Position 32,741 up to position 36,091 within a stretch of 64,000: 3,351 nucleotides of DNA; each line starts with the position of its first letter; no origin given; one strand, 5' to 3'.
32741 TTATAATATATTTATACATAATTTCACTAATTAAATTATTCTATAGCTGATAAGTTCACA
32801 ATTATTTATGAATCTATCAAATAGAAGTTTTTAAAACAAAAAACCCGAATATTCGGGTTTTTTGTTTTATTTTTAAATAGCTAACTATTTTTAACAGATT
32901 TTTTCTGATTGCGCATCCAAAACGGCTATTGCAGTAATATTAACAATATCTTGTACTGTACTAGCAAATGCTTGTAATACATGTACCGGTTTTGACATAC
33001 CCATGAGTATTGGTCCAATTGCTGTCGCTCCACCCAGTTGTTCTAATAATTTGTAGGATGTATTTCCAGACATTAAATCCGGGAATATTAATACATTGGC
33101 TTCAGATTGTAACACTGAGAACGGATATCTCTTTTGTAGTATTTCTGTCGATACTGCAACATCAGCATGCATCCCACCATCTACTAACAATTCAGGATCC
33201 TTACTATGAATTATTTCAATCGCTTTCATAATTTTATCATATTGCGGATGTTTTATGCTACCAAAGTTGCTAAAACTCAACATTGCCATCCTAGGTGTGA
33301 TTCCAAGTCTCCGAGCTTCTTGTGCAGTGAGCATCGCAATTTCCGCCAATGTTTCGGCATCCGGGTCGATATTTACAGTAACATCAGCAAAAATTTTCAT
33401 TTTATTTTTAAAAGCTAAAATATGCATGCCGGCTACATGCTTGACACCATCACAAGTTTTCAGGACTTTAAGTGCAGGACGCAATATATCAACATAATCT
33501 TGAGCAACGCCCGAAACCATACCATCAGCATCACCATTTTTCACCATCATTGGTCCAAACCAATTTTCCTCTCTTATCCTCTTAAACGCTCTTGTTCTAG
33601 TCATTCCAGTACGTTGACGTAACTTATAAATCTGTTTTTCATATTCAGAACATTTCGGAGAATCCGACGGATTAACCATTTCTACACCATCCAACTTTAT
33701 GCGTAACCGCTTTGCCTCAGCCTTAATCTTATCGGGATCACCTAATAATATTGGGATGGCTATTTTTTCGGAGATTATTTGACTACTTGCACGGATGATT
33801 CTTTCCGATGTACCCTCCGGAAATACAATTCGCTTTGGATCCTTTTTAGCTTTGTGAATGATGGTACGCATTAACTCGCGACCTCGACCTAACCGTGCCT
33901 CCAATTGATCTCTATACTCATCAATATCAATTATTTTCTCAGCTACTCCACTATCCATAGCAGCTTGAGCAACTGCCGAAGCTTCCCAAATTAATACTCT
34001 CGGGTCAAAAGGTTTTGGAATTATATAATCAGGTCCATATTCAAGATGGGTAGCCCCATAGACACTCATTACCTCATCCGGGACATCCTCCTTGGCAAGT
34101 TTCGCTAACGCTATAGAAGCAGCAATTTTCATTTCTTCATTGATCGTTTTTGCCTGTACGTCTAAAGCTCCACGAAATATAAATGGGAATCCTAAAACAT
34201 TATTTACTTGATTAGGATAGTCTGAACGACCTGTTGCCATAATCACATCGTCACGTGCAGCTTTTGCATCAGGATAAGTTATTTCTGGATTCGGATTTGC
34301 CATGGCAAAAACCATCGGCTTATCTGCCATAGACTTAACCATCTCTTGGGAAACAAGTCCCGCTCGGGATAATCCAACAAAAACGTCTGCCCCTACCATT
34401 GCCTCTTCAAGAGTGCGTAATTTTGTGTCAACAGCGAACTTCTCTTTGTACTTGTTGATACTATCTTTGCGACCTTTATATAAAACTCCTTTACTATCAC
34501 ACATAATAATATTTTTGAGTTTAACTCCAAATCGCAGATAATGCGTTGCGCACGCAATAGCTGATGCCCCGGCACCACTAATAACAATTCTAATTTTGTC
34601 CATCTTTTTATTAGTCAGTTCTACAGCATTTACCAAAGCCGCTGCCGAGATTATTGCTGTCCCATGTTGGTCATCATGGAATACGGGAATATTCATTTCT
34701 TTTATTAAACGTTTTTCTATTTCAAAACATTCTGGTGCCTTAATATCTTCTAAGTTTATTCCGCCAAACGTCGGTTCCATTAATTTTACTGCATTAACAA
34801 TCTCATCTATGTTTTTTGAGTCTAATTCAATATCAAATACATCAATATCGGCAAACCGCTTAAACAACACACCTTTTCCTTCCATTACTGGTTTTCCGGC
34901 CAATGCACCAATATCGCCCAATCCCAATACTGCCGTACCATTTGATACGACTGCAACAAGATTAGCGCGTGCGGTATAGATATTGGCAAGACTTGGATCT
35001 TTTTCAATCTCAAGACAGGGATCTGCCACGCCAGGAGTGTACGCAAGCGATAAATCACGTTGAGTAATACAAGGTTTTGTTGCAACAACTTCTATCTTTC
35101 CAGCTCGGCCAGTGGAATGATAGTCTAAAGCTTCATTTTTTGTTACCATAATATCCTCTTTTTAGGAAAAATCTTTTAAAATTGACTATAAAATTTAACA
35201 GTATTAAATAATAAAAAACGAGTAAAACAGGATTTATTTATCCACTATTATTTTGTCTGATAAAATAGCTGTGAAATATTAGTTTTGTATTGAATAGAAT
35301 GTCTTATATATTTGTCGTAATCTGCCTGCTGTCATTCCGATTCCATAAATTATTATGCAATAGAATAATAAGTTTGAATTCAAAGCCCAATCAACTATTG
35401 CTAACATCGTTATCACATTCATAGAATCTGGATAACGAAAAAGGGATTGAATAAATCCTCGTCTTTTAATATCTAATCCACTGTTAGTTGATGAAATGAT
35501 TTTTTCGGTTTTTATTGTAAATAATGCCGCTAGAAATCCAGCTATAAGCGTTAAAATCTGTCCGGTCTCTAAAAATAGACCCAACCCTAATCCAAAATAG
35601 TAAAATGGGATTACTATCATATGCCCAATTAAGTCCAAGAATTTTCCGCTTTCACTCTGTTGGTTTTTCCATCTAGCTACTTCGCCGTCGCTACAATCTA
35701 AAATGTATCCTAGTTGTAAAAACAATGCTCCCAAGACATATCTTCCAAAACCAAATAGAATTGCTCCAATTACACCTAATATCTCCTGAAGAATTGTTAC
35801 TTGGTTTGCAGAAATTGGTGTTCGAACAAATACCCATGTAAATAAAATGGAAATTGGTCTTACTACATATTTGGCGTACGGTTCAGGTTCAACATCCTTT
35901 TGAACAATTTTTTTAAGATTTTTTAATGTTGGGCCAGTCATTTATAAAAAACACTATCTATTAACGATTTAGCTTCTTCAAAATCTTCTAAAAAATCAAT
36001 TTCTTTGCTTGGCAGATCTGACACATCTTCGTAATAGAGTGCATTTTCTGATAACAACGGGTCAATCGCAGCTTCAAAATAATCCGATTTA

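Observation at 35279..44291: Compact teichoic-acid-like / phospho-alcohol surface-polymer locus headed by an MsbA-type exporter in a diderm genome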

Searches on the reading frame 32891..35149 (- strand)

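Call 7: search_protein_families(library=ncbifam, proteins=[window:32891-35149:-], max_evalue=0.00001)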
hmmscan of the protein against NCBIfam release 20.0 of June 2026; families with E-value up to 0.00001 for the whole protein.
window:32891-35149:- (752 aa): 12 families
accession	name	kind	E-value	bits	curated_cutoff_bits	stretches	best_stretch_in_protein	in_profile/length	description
NF009501.0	PRK12861.1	subfamily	1.9e-245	816.6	1178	1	4-748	8-762/764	NADP-dependent malic enzyme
NF007233.1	PRK09653.1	subfamily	1.3e-92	310.7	310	1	427-745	2-318/319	phosphotransacetylase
NF004167.0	PRK05632.1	equivalog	1.2e-89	301.7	418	1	428-749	387-706/708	phosphate acetyltransferase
TIGR00651.1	pta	equivalog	5.2e-81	272.4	311.2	1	441-742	1-303/304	phosphate acetyltransferase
NF010052.0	PRK13529.1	subfamily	2.3e-23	82.7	326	1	114-359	228-506/564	oxaloacetate-decarboxylating malate dehydrogenase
NF004472.0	PRK05805.1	subfamily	1.6e-18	66.8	399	1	535-748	86-300/302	phosphate butyryltransferase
NF008852.0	PRK11890.1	subfamily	4e-16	59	413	1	562-749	120-306/315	phosphate acetyltransferase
NF006045.0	PRK08190.1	subfamily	7.8e-16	57.9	282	1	561-749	273-460/467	bifunctional enoyl-CoA hydratase/phosphate acetyltransferase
TIGR02706.1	P_butyryltrans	equivalog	3.6e-15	55.9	410.5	1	535-744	82-292/294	phosphate butyryltransferase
NF041582.1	malolactic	exception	6.4e-13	48.2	850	1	114-357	211-484/536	malolactic enzyme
NF005837.0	PRK07742.1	equivalog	3.7e-12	46.1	409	1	536-747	86-298/299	phosphate butyryltransferase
TIGR02709.1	branched_ptb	equivalog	9.4e-11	41.8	475.15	1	536-727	64-254/271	branched-chain phosphotransacylase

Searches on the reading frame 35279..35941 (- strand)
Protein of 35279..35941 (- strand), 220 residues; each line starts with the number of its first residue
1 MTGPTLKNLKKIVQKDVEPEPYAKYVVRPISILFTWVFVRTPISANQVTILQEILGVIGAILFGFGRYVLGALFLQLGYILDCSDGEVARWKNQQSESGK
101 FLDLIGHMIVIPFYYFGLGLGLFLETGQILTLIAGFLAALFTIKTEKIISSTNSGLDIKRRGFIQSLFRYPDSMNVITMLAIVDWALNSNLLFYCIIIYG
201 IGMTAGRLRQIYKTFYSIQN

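Call 3: search_protein_families(library=pfam, proteins=[window:35279-35941:-], max_evalue=0.01)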
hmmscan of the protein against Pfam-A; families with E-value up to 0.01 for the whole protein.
window:35279-35941:- (220 aa): 1 family
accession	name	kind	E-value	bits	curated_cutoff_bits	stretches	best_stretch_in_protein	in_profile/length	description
PF01066.26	CDP-OH_P_transf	-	1.3e-10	42.3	22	1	45-138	4-95/152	CDP-alcohol phosphatidyltransferase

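Call 4: search_protein_families(library=ncbifam, proteins=[window:35279-35941:-], max_evalue=0.01)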
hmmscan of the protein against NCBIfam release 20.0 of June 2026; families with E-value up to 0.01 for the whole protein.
window:35279-35941:- (220 aa): 4 families
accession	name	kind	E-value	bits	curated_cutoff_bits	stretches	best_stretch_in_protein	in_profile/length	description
NF040950.1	archin_ph_syn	equivalog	2.3e-13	50.4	180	1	36-149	17-134/191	archaetidylinositol phosphate synthase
NF041135.1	IPPtranDIPPsyn_Thcocales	equivalog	5.5e-11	42.1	580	1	23-137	231-341/419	bifunctional L-myo-inositol-1-phosphate cytidylyltransferase/CDP-L-myo-inositol myo-inositolphosphotransferase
NF045883.1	PIPSynth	equivalog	2.7e-08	33.7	170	1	36-112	16-93/197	phosphatidylinositol phosphate synthase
TIGR00473.1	pssA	equivalog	0.00045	20.3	107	1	50-109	2-61/153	CDP-diacylglycerol--serine O-phosphatidyltransferase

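Call 51: find_homologous_proteins(query=window:35279-35941:-, max_evalue=0.001)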
Query window:35279-35941:- (220 aa): 323 proteins with E <= 0.001 among 958 candidates; the best 120 are listed.
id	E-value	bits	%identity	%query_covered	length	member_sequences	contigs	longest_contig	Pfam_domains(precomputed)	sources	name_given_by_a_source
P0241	1.0e-139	481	100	100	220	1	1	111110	PF01066.27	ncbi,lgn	-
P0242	9.6e-130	449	92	100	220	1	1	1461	PF01066.27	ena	-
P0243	2.3e-129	448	91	100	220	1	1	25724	PF01066.27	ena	-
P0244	8.1e-129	446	92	100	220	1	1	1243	PF01066.27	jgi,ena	-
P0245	8.3e-129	446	91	100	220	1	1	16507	PF01066.27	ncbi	-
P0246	9.2e-129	446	92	100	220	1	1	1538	PF01066.27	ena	-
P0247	1.0e-128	445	91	100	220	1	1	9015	PF01066.27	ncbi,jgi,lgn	jgi:hypothetical protein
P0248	2.0e-128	445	90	100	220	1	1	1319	PF01066.27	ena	-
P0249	3.3e-128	444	91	100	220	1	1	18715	PF01066.27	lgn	-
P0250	8.1e-128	443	89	100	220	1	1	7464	PF01066.27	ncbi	ncbi:CDP-alcohol phosphatidyltransferase family protein [Candidatus Neomarinimicrobiota bacterium]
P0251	3.5e-125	434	87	100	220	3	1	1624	PF01066.27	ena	-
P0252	2.7e-124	431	88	100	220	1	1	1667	PF01066.27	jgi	jgi:hypothetical protein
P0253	3.9e-124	431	87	100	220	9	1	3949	PF01066.27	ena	-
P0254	6.1e-124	430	88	100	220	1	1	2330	PF01066.27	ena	-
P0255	1.2e-123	429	87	100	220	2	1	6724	PF01066.27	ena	-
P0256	8.7e-122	423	83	100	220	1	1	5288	PF01066.27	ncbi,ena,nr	ncbi:MAG: hypothetical protein GWP19_07620 [Planctomycetia bacterium]|nr:hypothetical protein [Planc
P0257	1.5e-121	422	85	100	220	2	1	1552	PF01066.27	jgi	-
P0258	2.1e-121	422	85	100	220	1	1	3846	PF01066.27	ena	-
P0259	2.5e-121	421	85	100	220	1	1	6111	PF01066.27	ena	-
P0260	5.4e-114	397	81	98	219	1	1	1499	PF01066.27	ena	-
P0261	1.2e-113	396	78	100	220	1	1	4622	PF01066.27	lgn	-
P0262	1.2e-109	383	79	98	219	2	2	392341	PF01066.27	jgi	-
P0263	3.6e-108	378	77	100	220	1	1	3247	PF01066.27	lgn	-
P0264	1.9e-107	376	77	99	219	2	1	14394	PF01066.27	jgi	-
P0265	3.1e-105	369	75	100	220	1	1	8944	PF01066.27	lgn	-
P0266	3.1e-104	366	74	100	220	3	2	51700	PF01066.27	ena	-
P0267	1.1e-102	360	71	99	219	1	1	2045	PF01066.27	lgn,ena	-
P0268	1.2e-102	360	72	99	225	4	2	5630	PF01066.27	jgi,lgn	jgi:phosphatidylglycerophosphate synthase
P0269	1.8e-102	360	72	98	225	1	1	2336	PF01066.27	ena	-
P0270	1.8e-102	360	72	100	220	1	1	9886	PF01066.27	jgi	jgi:phosphatidylglycerophosphate synthase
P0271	2.3e-102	359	73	99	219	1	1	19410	PF01066.27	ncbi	-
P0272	5.7e-102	358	72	99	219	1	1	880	PF01066.27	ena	-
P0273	6.2e-102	358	70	99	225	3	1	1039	PF01066.27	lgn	-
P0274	8.0e-102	358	71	96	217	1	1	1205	PF01066.27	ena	-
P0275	9.1e-102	357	71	99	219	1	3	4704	PF01066.27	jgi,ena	-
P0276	2.2e-101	356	71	98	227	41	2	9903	PF01066.27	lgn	-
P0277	2.4e-101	356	71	99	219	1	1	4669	PF01066.27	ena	-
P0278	2.8e-101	356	70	99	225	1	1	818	PF01066.27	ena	-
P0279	2.9e-101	356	72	99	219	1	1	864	PF01066.27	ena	-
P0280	4.3e-101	355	72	99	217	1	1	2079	PF01066.27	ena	-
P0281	4.5e-101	355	70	99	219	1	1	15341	PF01066.27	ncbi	-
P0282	5.3e-101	355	71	98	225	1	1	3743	PF01066.27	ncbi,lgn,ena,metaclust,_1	metaclust:\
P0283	5.3e-101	355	71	99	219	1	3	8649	PF01066.27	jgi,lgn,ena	-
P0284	6.7e-101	355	70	99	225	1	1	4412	PF01066.27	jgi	-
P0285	7.1e-101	355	71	96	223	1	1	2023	PF01066.27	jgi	-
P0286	7.9e-101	354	70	96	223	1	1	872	PF01066.27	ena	-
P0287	1.2e-100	354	71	100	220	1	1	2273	PF01066.27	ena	-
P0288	1.4e-100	354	72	99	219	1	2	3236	PF01066.27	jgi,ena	-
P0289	1.4e-100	354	71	99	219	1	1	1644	PF01066.27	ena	-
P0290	1.6e-100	353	70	99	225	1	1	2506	PF01066.27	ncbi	-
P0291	1.8e-100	353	72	99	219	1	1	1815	PF01066.27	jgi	jgi:phosphatidylglycerophosphate synthase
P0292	1.9e-100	353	72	100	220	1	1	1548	PF01066.27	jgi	jgi:phosphatidylglycerophosphate synthase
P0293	3.2e-100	352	71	99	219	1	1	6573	PF01066.27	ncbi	-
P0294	3.4e-100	352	71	98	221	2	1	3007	PF01066.27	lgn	-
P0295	5.4e-100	352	71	98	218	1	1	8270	PF01066.27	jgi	-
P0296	6.0e-100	352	71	99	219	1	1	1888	PF01066.27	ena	-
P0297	7.7e-100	351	70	99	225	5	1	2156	PF01066.27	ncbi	-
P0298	9.7e-100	351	72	98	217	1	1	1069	PF01066.27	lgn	-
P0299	1.2e-99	351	71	99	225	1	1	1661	PF01066.27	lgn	-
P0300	1.5e-99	350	70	96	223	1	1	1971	PF01066.27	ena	-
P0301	1.7e-99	350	69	99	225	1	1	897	PF01066.27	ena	-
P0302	4.0e-99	349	69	99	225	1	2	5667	PF01066.27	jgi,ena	-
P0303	4.6e-99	349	69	99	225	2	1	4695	PF01066.27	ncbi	ncbi:MAG: CDP-alcohol phosphatidyltransferase family protein [Candidatus Neomarinimicrobiota bacteri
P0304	6.9e-99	348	68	99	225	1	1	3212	PF01066.27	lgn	-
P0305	1.7e-98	347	70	99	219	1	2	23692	PF01066.27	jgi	-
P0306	2.1e-98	346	70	100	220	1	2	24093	PF01066.27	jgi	-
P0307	2.1e-98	346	68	99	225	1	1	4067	PF01066.27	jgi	-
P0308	3.1e-98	346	68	100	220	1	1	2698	PF01066.27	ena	-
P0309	4.1e-98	346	68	99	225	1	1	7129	PF01066.27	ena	-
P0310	4.9e-98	345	69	99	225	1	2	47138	PF01066.27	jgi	-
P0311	7.5e-98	345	68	100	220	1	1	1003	PF01066.27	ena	-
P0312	1.0e-97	344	69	100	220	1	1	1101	PF01066.27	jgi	jgi:phosphatidylglycerophosphate synthase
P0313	1.5e-97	344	67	99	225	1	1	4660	PF01066.27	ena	-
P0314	1.9e-97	343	69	99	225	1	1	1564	PF01066.27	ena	-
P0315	2.2e-97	343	68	99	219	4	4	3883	PF01066.27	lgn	-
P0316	3.7e-97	342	67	99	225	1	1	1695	PF01066.27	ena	-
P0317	8.3e-97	341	67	99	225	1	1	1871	PF01066.27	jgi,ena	-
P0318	2.3e-96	340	66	99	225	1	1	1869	PF01066.27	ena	-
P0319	4.3e-96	339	66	100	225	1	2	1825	PF01066.27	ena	-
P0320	1.5e-95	337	69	98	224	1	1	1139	PF01066.27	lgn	-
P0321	1.1e-93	331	67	99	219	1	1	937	PF01066.27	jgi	-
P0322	1.1e-93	331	68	99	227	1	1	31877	PF01066.27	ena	-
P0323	1.8e-90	321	70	90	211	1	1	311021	PF01066.27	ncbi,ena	-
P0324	5.2e-88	312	69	88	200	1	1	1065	PF01066.27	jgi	-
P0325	8.5e-79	282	85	68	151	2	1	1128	PF01066.27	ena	-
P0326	5.9e-76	273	67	84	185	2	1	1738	PF01066.27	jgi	-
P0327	2.3e-75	271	63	99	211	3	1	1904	PF01066.27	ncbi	-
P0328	4.7e-75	270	62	96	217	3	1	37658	PF01066.27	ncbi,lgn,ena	-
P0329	1.8e-73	265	70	75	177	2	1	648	PF01066.27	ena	-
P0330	3.7e-72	261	60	96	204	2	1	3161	PF01066.27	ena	-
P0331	2.4e-69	251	51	95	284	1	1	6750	PF01066.27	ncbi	-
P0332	1.5e-68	249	51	96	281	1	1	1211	PF01066.27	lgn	-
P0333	1.5e-68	249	51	96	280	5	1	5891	PF01066.27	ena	-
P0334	4.3e-68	247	51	97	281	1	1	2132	PF01066.27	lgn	-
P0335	1.9e-67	245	49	96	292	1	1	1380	PF01066.27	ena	-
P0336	2.1e-67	245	50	95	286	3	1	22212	PF01066.27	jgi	jgi:hypothetical protein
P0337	5.8e-67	244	51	97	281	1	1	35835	PF01066.27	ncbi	-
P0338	7.7e-67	243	51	96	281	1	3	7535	PF01066.27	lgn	-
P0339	2.8e-66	241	51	96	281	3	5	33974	PF01066.27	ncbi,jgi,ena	-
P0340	3.6e-66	241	52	95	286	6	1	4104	PF01066.27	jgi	jgi:hypothetical protein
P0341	6.6e-66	240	48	97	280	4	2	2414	PF01066.27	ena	-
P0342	8.9e-66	240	51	96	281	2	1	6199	PF01066.27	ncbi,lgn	-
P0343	1.1e-65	240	48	96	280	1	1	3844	PF01066.27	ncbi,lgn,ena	-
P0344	6.2e-65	237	49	98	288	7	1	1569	PF01066.27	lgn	-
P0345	7.4e-65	237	49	96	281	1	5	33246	PF01066.27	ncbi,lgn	ncbi:MAG: CDP-alcohol phosphatidyltransferase family protein [Fidelibacterota bacterium]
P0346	7.9e-65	237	50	98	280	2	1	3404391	PF01066.27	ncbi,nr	ncbi:MAG: CDP-alcohol phosphatidyltransferase family protein [Fidelibacterota bacterium]|nr:MAG: CDP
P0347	3.3e-64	235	50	96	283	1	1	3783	PF01066.27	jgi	jgi:hypothetical protein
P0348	4.2e-64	234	50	95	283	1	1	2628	PF01066.27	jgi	-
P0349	2.8e-63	232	50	96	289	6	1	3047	PF01066.27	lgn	-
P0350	4.4e-62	228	48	96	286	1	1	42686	PF01066.27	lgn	-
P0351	6.7e-62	227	49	96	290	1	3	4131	PF01066.27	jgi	-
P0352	7.5e-62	227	49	93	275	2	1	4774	PF01066.27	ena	-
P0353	2.4e-60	222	54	98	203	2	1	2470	PF01066.27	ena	-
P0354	1.6e-58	216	66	65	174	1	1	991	PF01066.27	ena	-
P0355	2.0e-56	209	73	56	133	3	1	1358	PF01066.27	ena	-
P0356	6.8e-51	191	49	83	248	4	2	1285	PF01066.27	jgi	-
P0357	4.0e-47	179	42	95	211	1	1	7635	PF01066.27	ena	-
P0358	1.1e-43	168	43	98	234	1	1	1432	PF01066.27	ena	-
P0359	1.7e-42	164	51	91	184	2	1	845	PF01066.27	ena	-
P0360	4.7e-42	162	39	95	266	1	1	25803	PF01066.27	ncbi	-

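Call 53: find_encoding_contigs(protein=P0346, flank=10000, max_places=1)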
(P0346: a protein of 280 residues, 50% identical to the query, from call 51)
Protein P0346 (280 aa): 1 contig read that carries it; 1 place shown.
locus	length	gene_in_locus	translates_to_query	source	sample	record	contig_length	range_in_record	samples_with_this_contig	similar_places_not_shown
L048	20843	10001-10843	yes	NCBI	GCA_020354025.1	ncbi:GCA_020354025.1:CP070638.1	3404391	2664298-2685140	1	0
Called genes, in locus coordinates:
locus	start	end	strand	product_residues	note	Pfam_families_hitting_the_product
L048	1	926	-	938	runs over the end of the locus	-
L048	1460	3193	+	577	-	PF00515:TPR_1 (faint), PF07719:TPR_2 (faint), PF12895:ANAPC3 (faint), PF13432:TPR_16, PF13414:TPR_11, PF14559:TPR_19 (weak), PF13432:TPR_16 (weak), PF14559:TPR_19 (weak), +11 more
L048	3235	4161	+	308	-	PF00535:Glycos_transf_2, PF13641:Glyco_tranf_2_3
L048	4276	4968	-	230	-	PF05711:TylF, PF13578:Methyltransf_24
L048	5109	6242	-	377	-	PF00534:Glycos_transf_1, PF13692:Glyco_trans_1_4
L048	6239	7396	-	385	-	PF01075:Glyco_transf_9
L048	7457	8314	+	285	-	PF13641:Glyco_tranf_2_3, PF00535:Glycos_transf_2, PF13632:Glyco_trans_2_3 (weak)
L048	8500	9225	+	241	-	PF00483:NTP_transferase, PF12804:NTP_transf_3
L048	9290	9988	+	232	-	PF01066:CDP-OH_P_transf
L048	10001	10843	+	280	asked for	PF01066:CDP-OH_P_transf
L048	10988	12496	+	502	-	-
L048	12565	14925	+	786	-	PF09586:YfhO (weak)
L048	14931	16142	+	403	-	PF00512:HisKA (weak), PF02518:HATPase_c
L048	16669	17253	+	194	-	PF01841:Transglut_core (weak)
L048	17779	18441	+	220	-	-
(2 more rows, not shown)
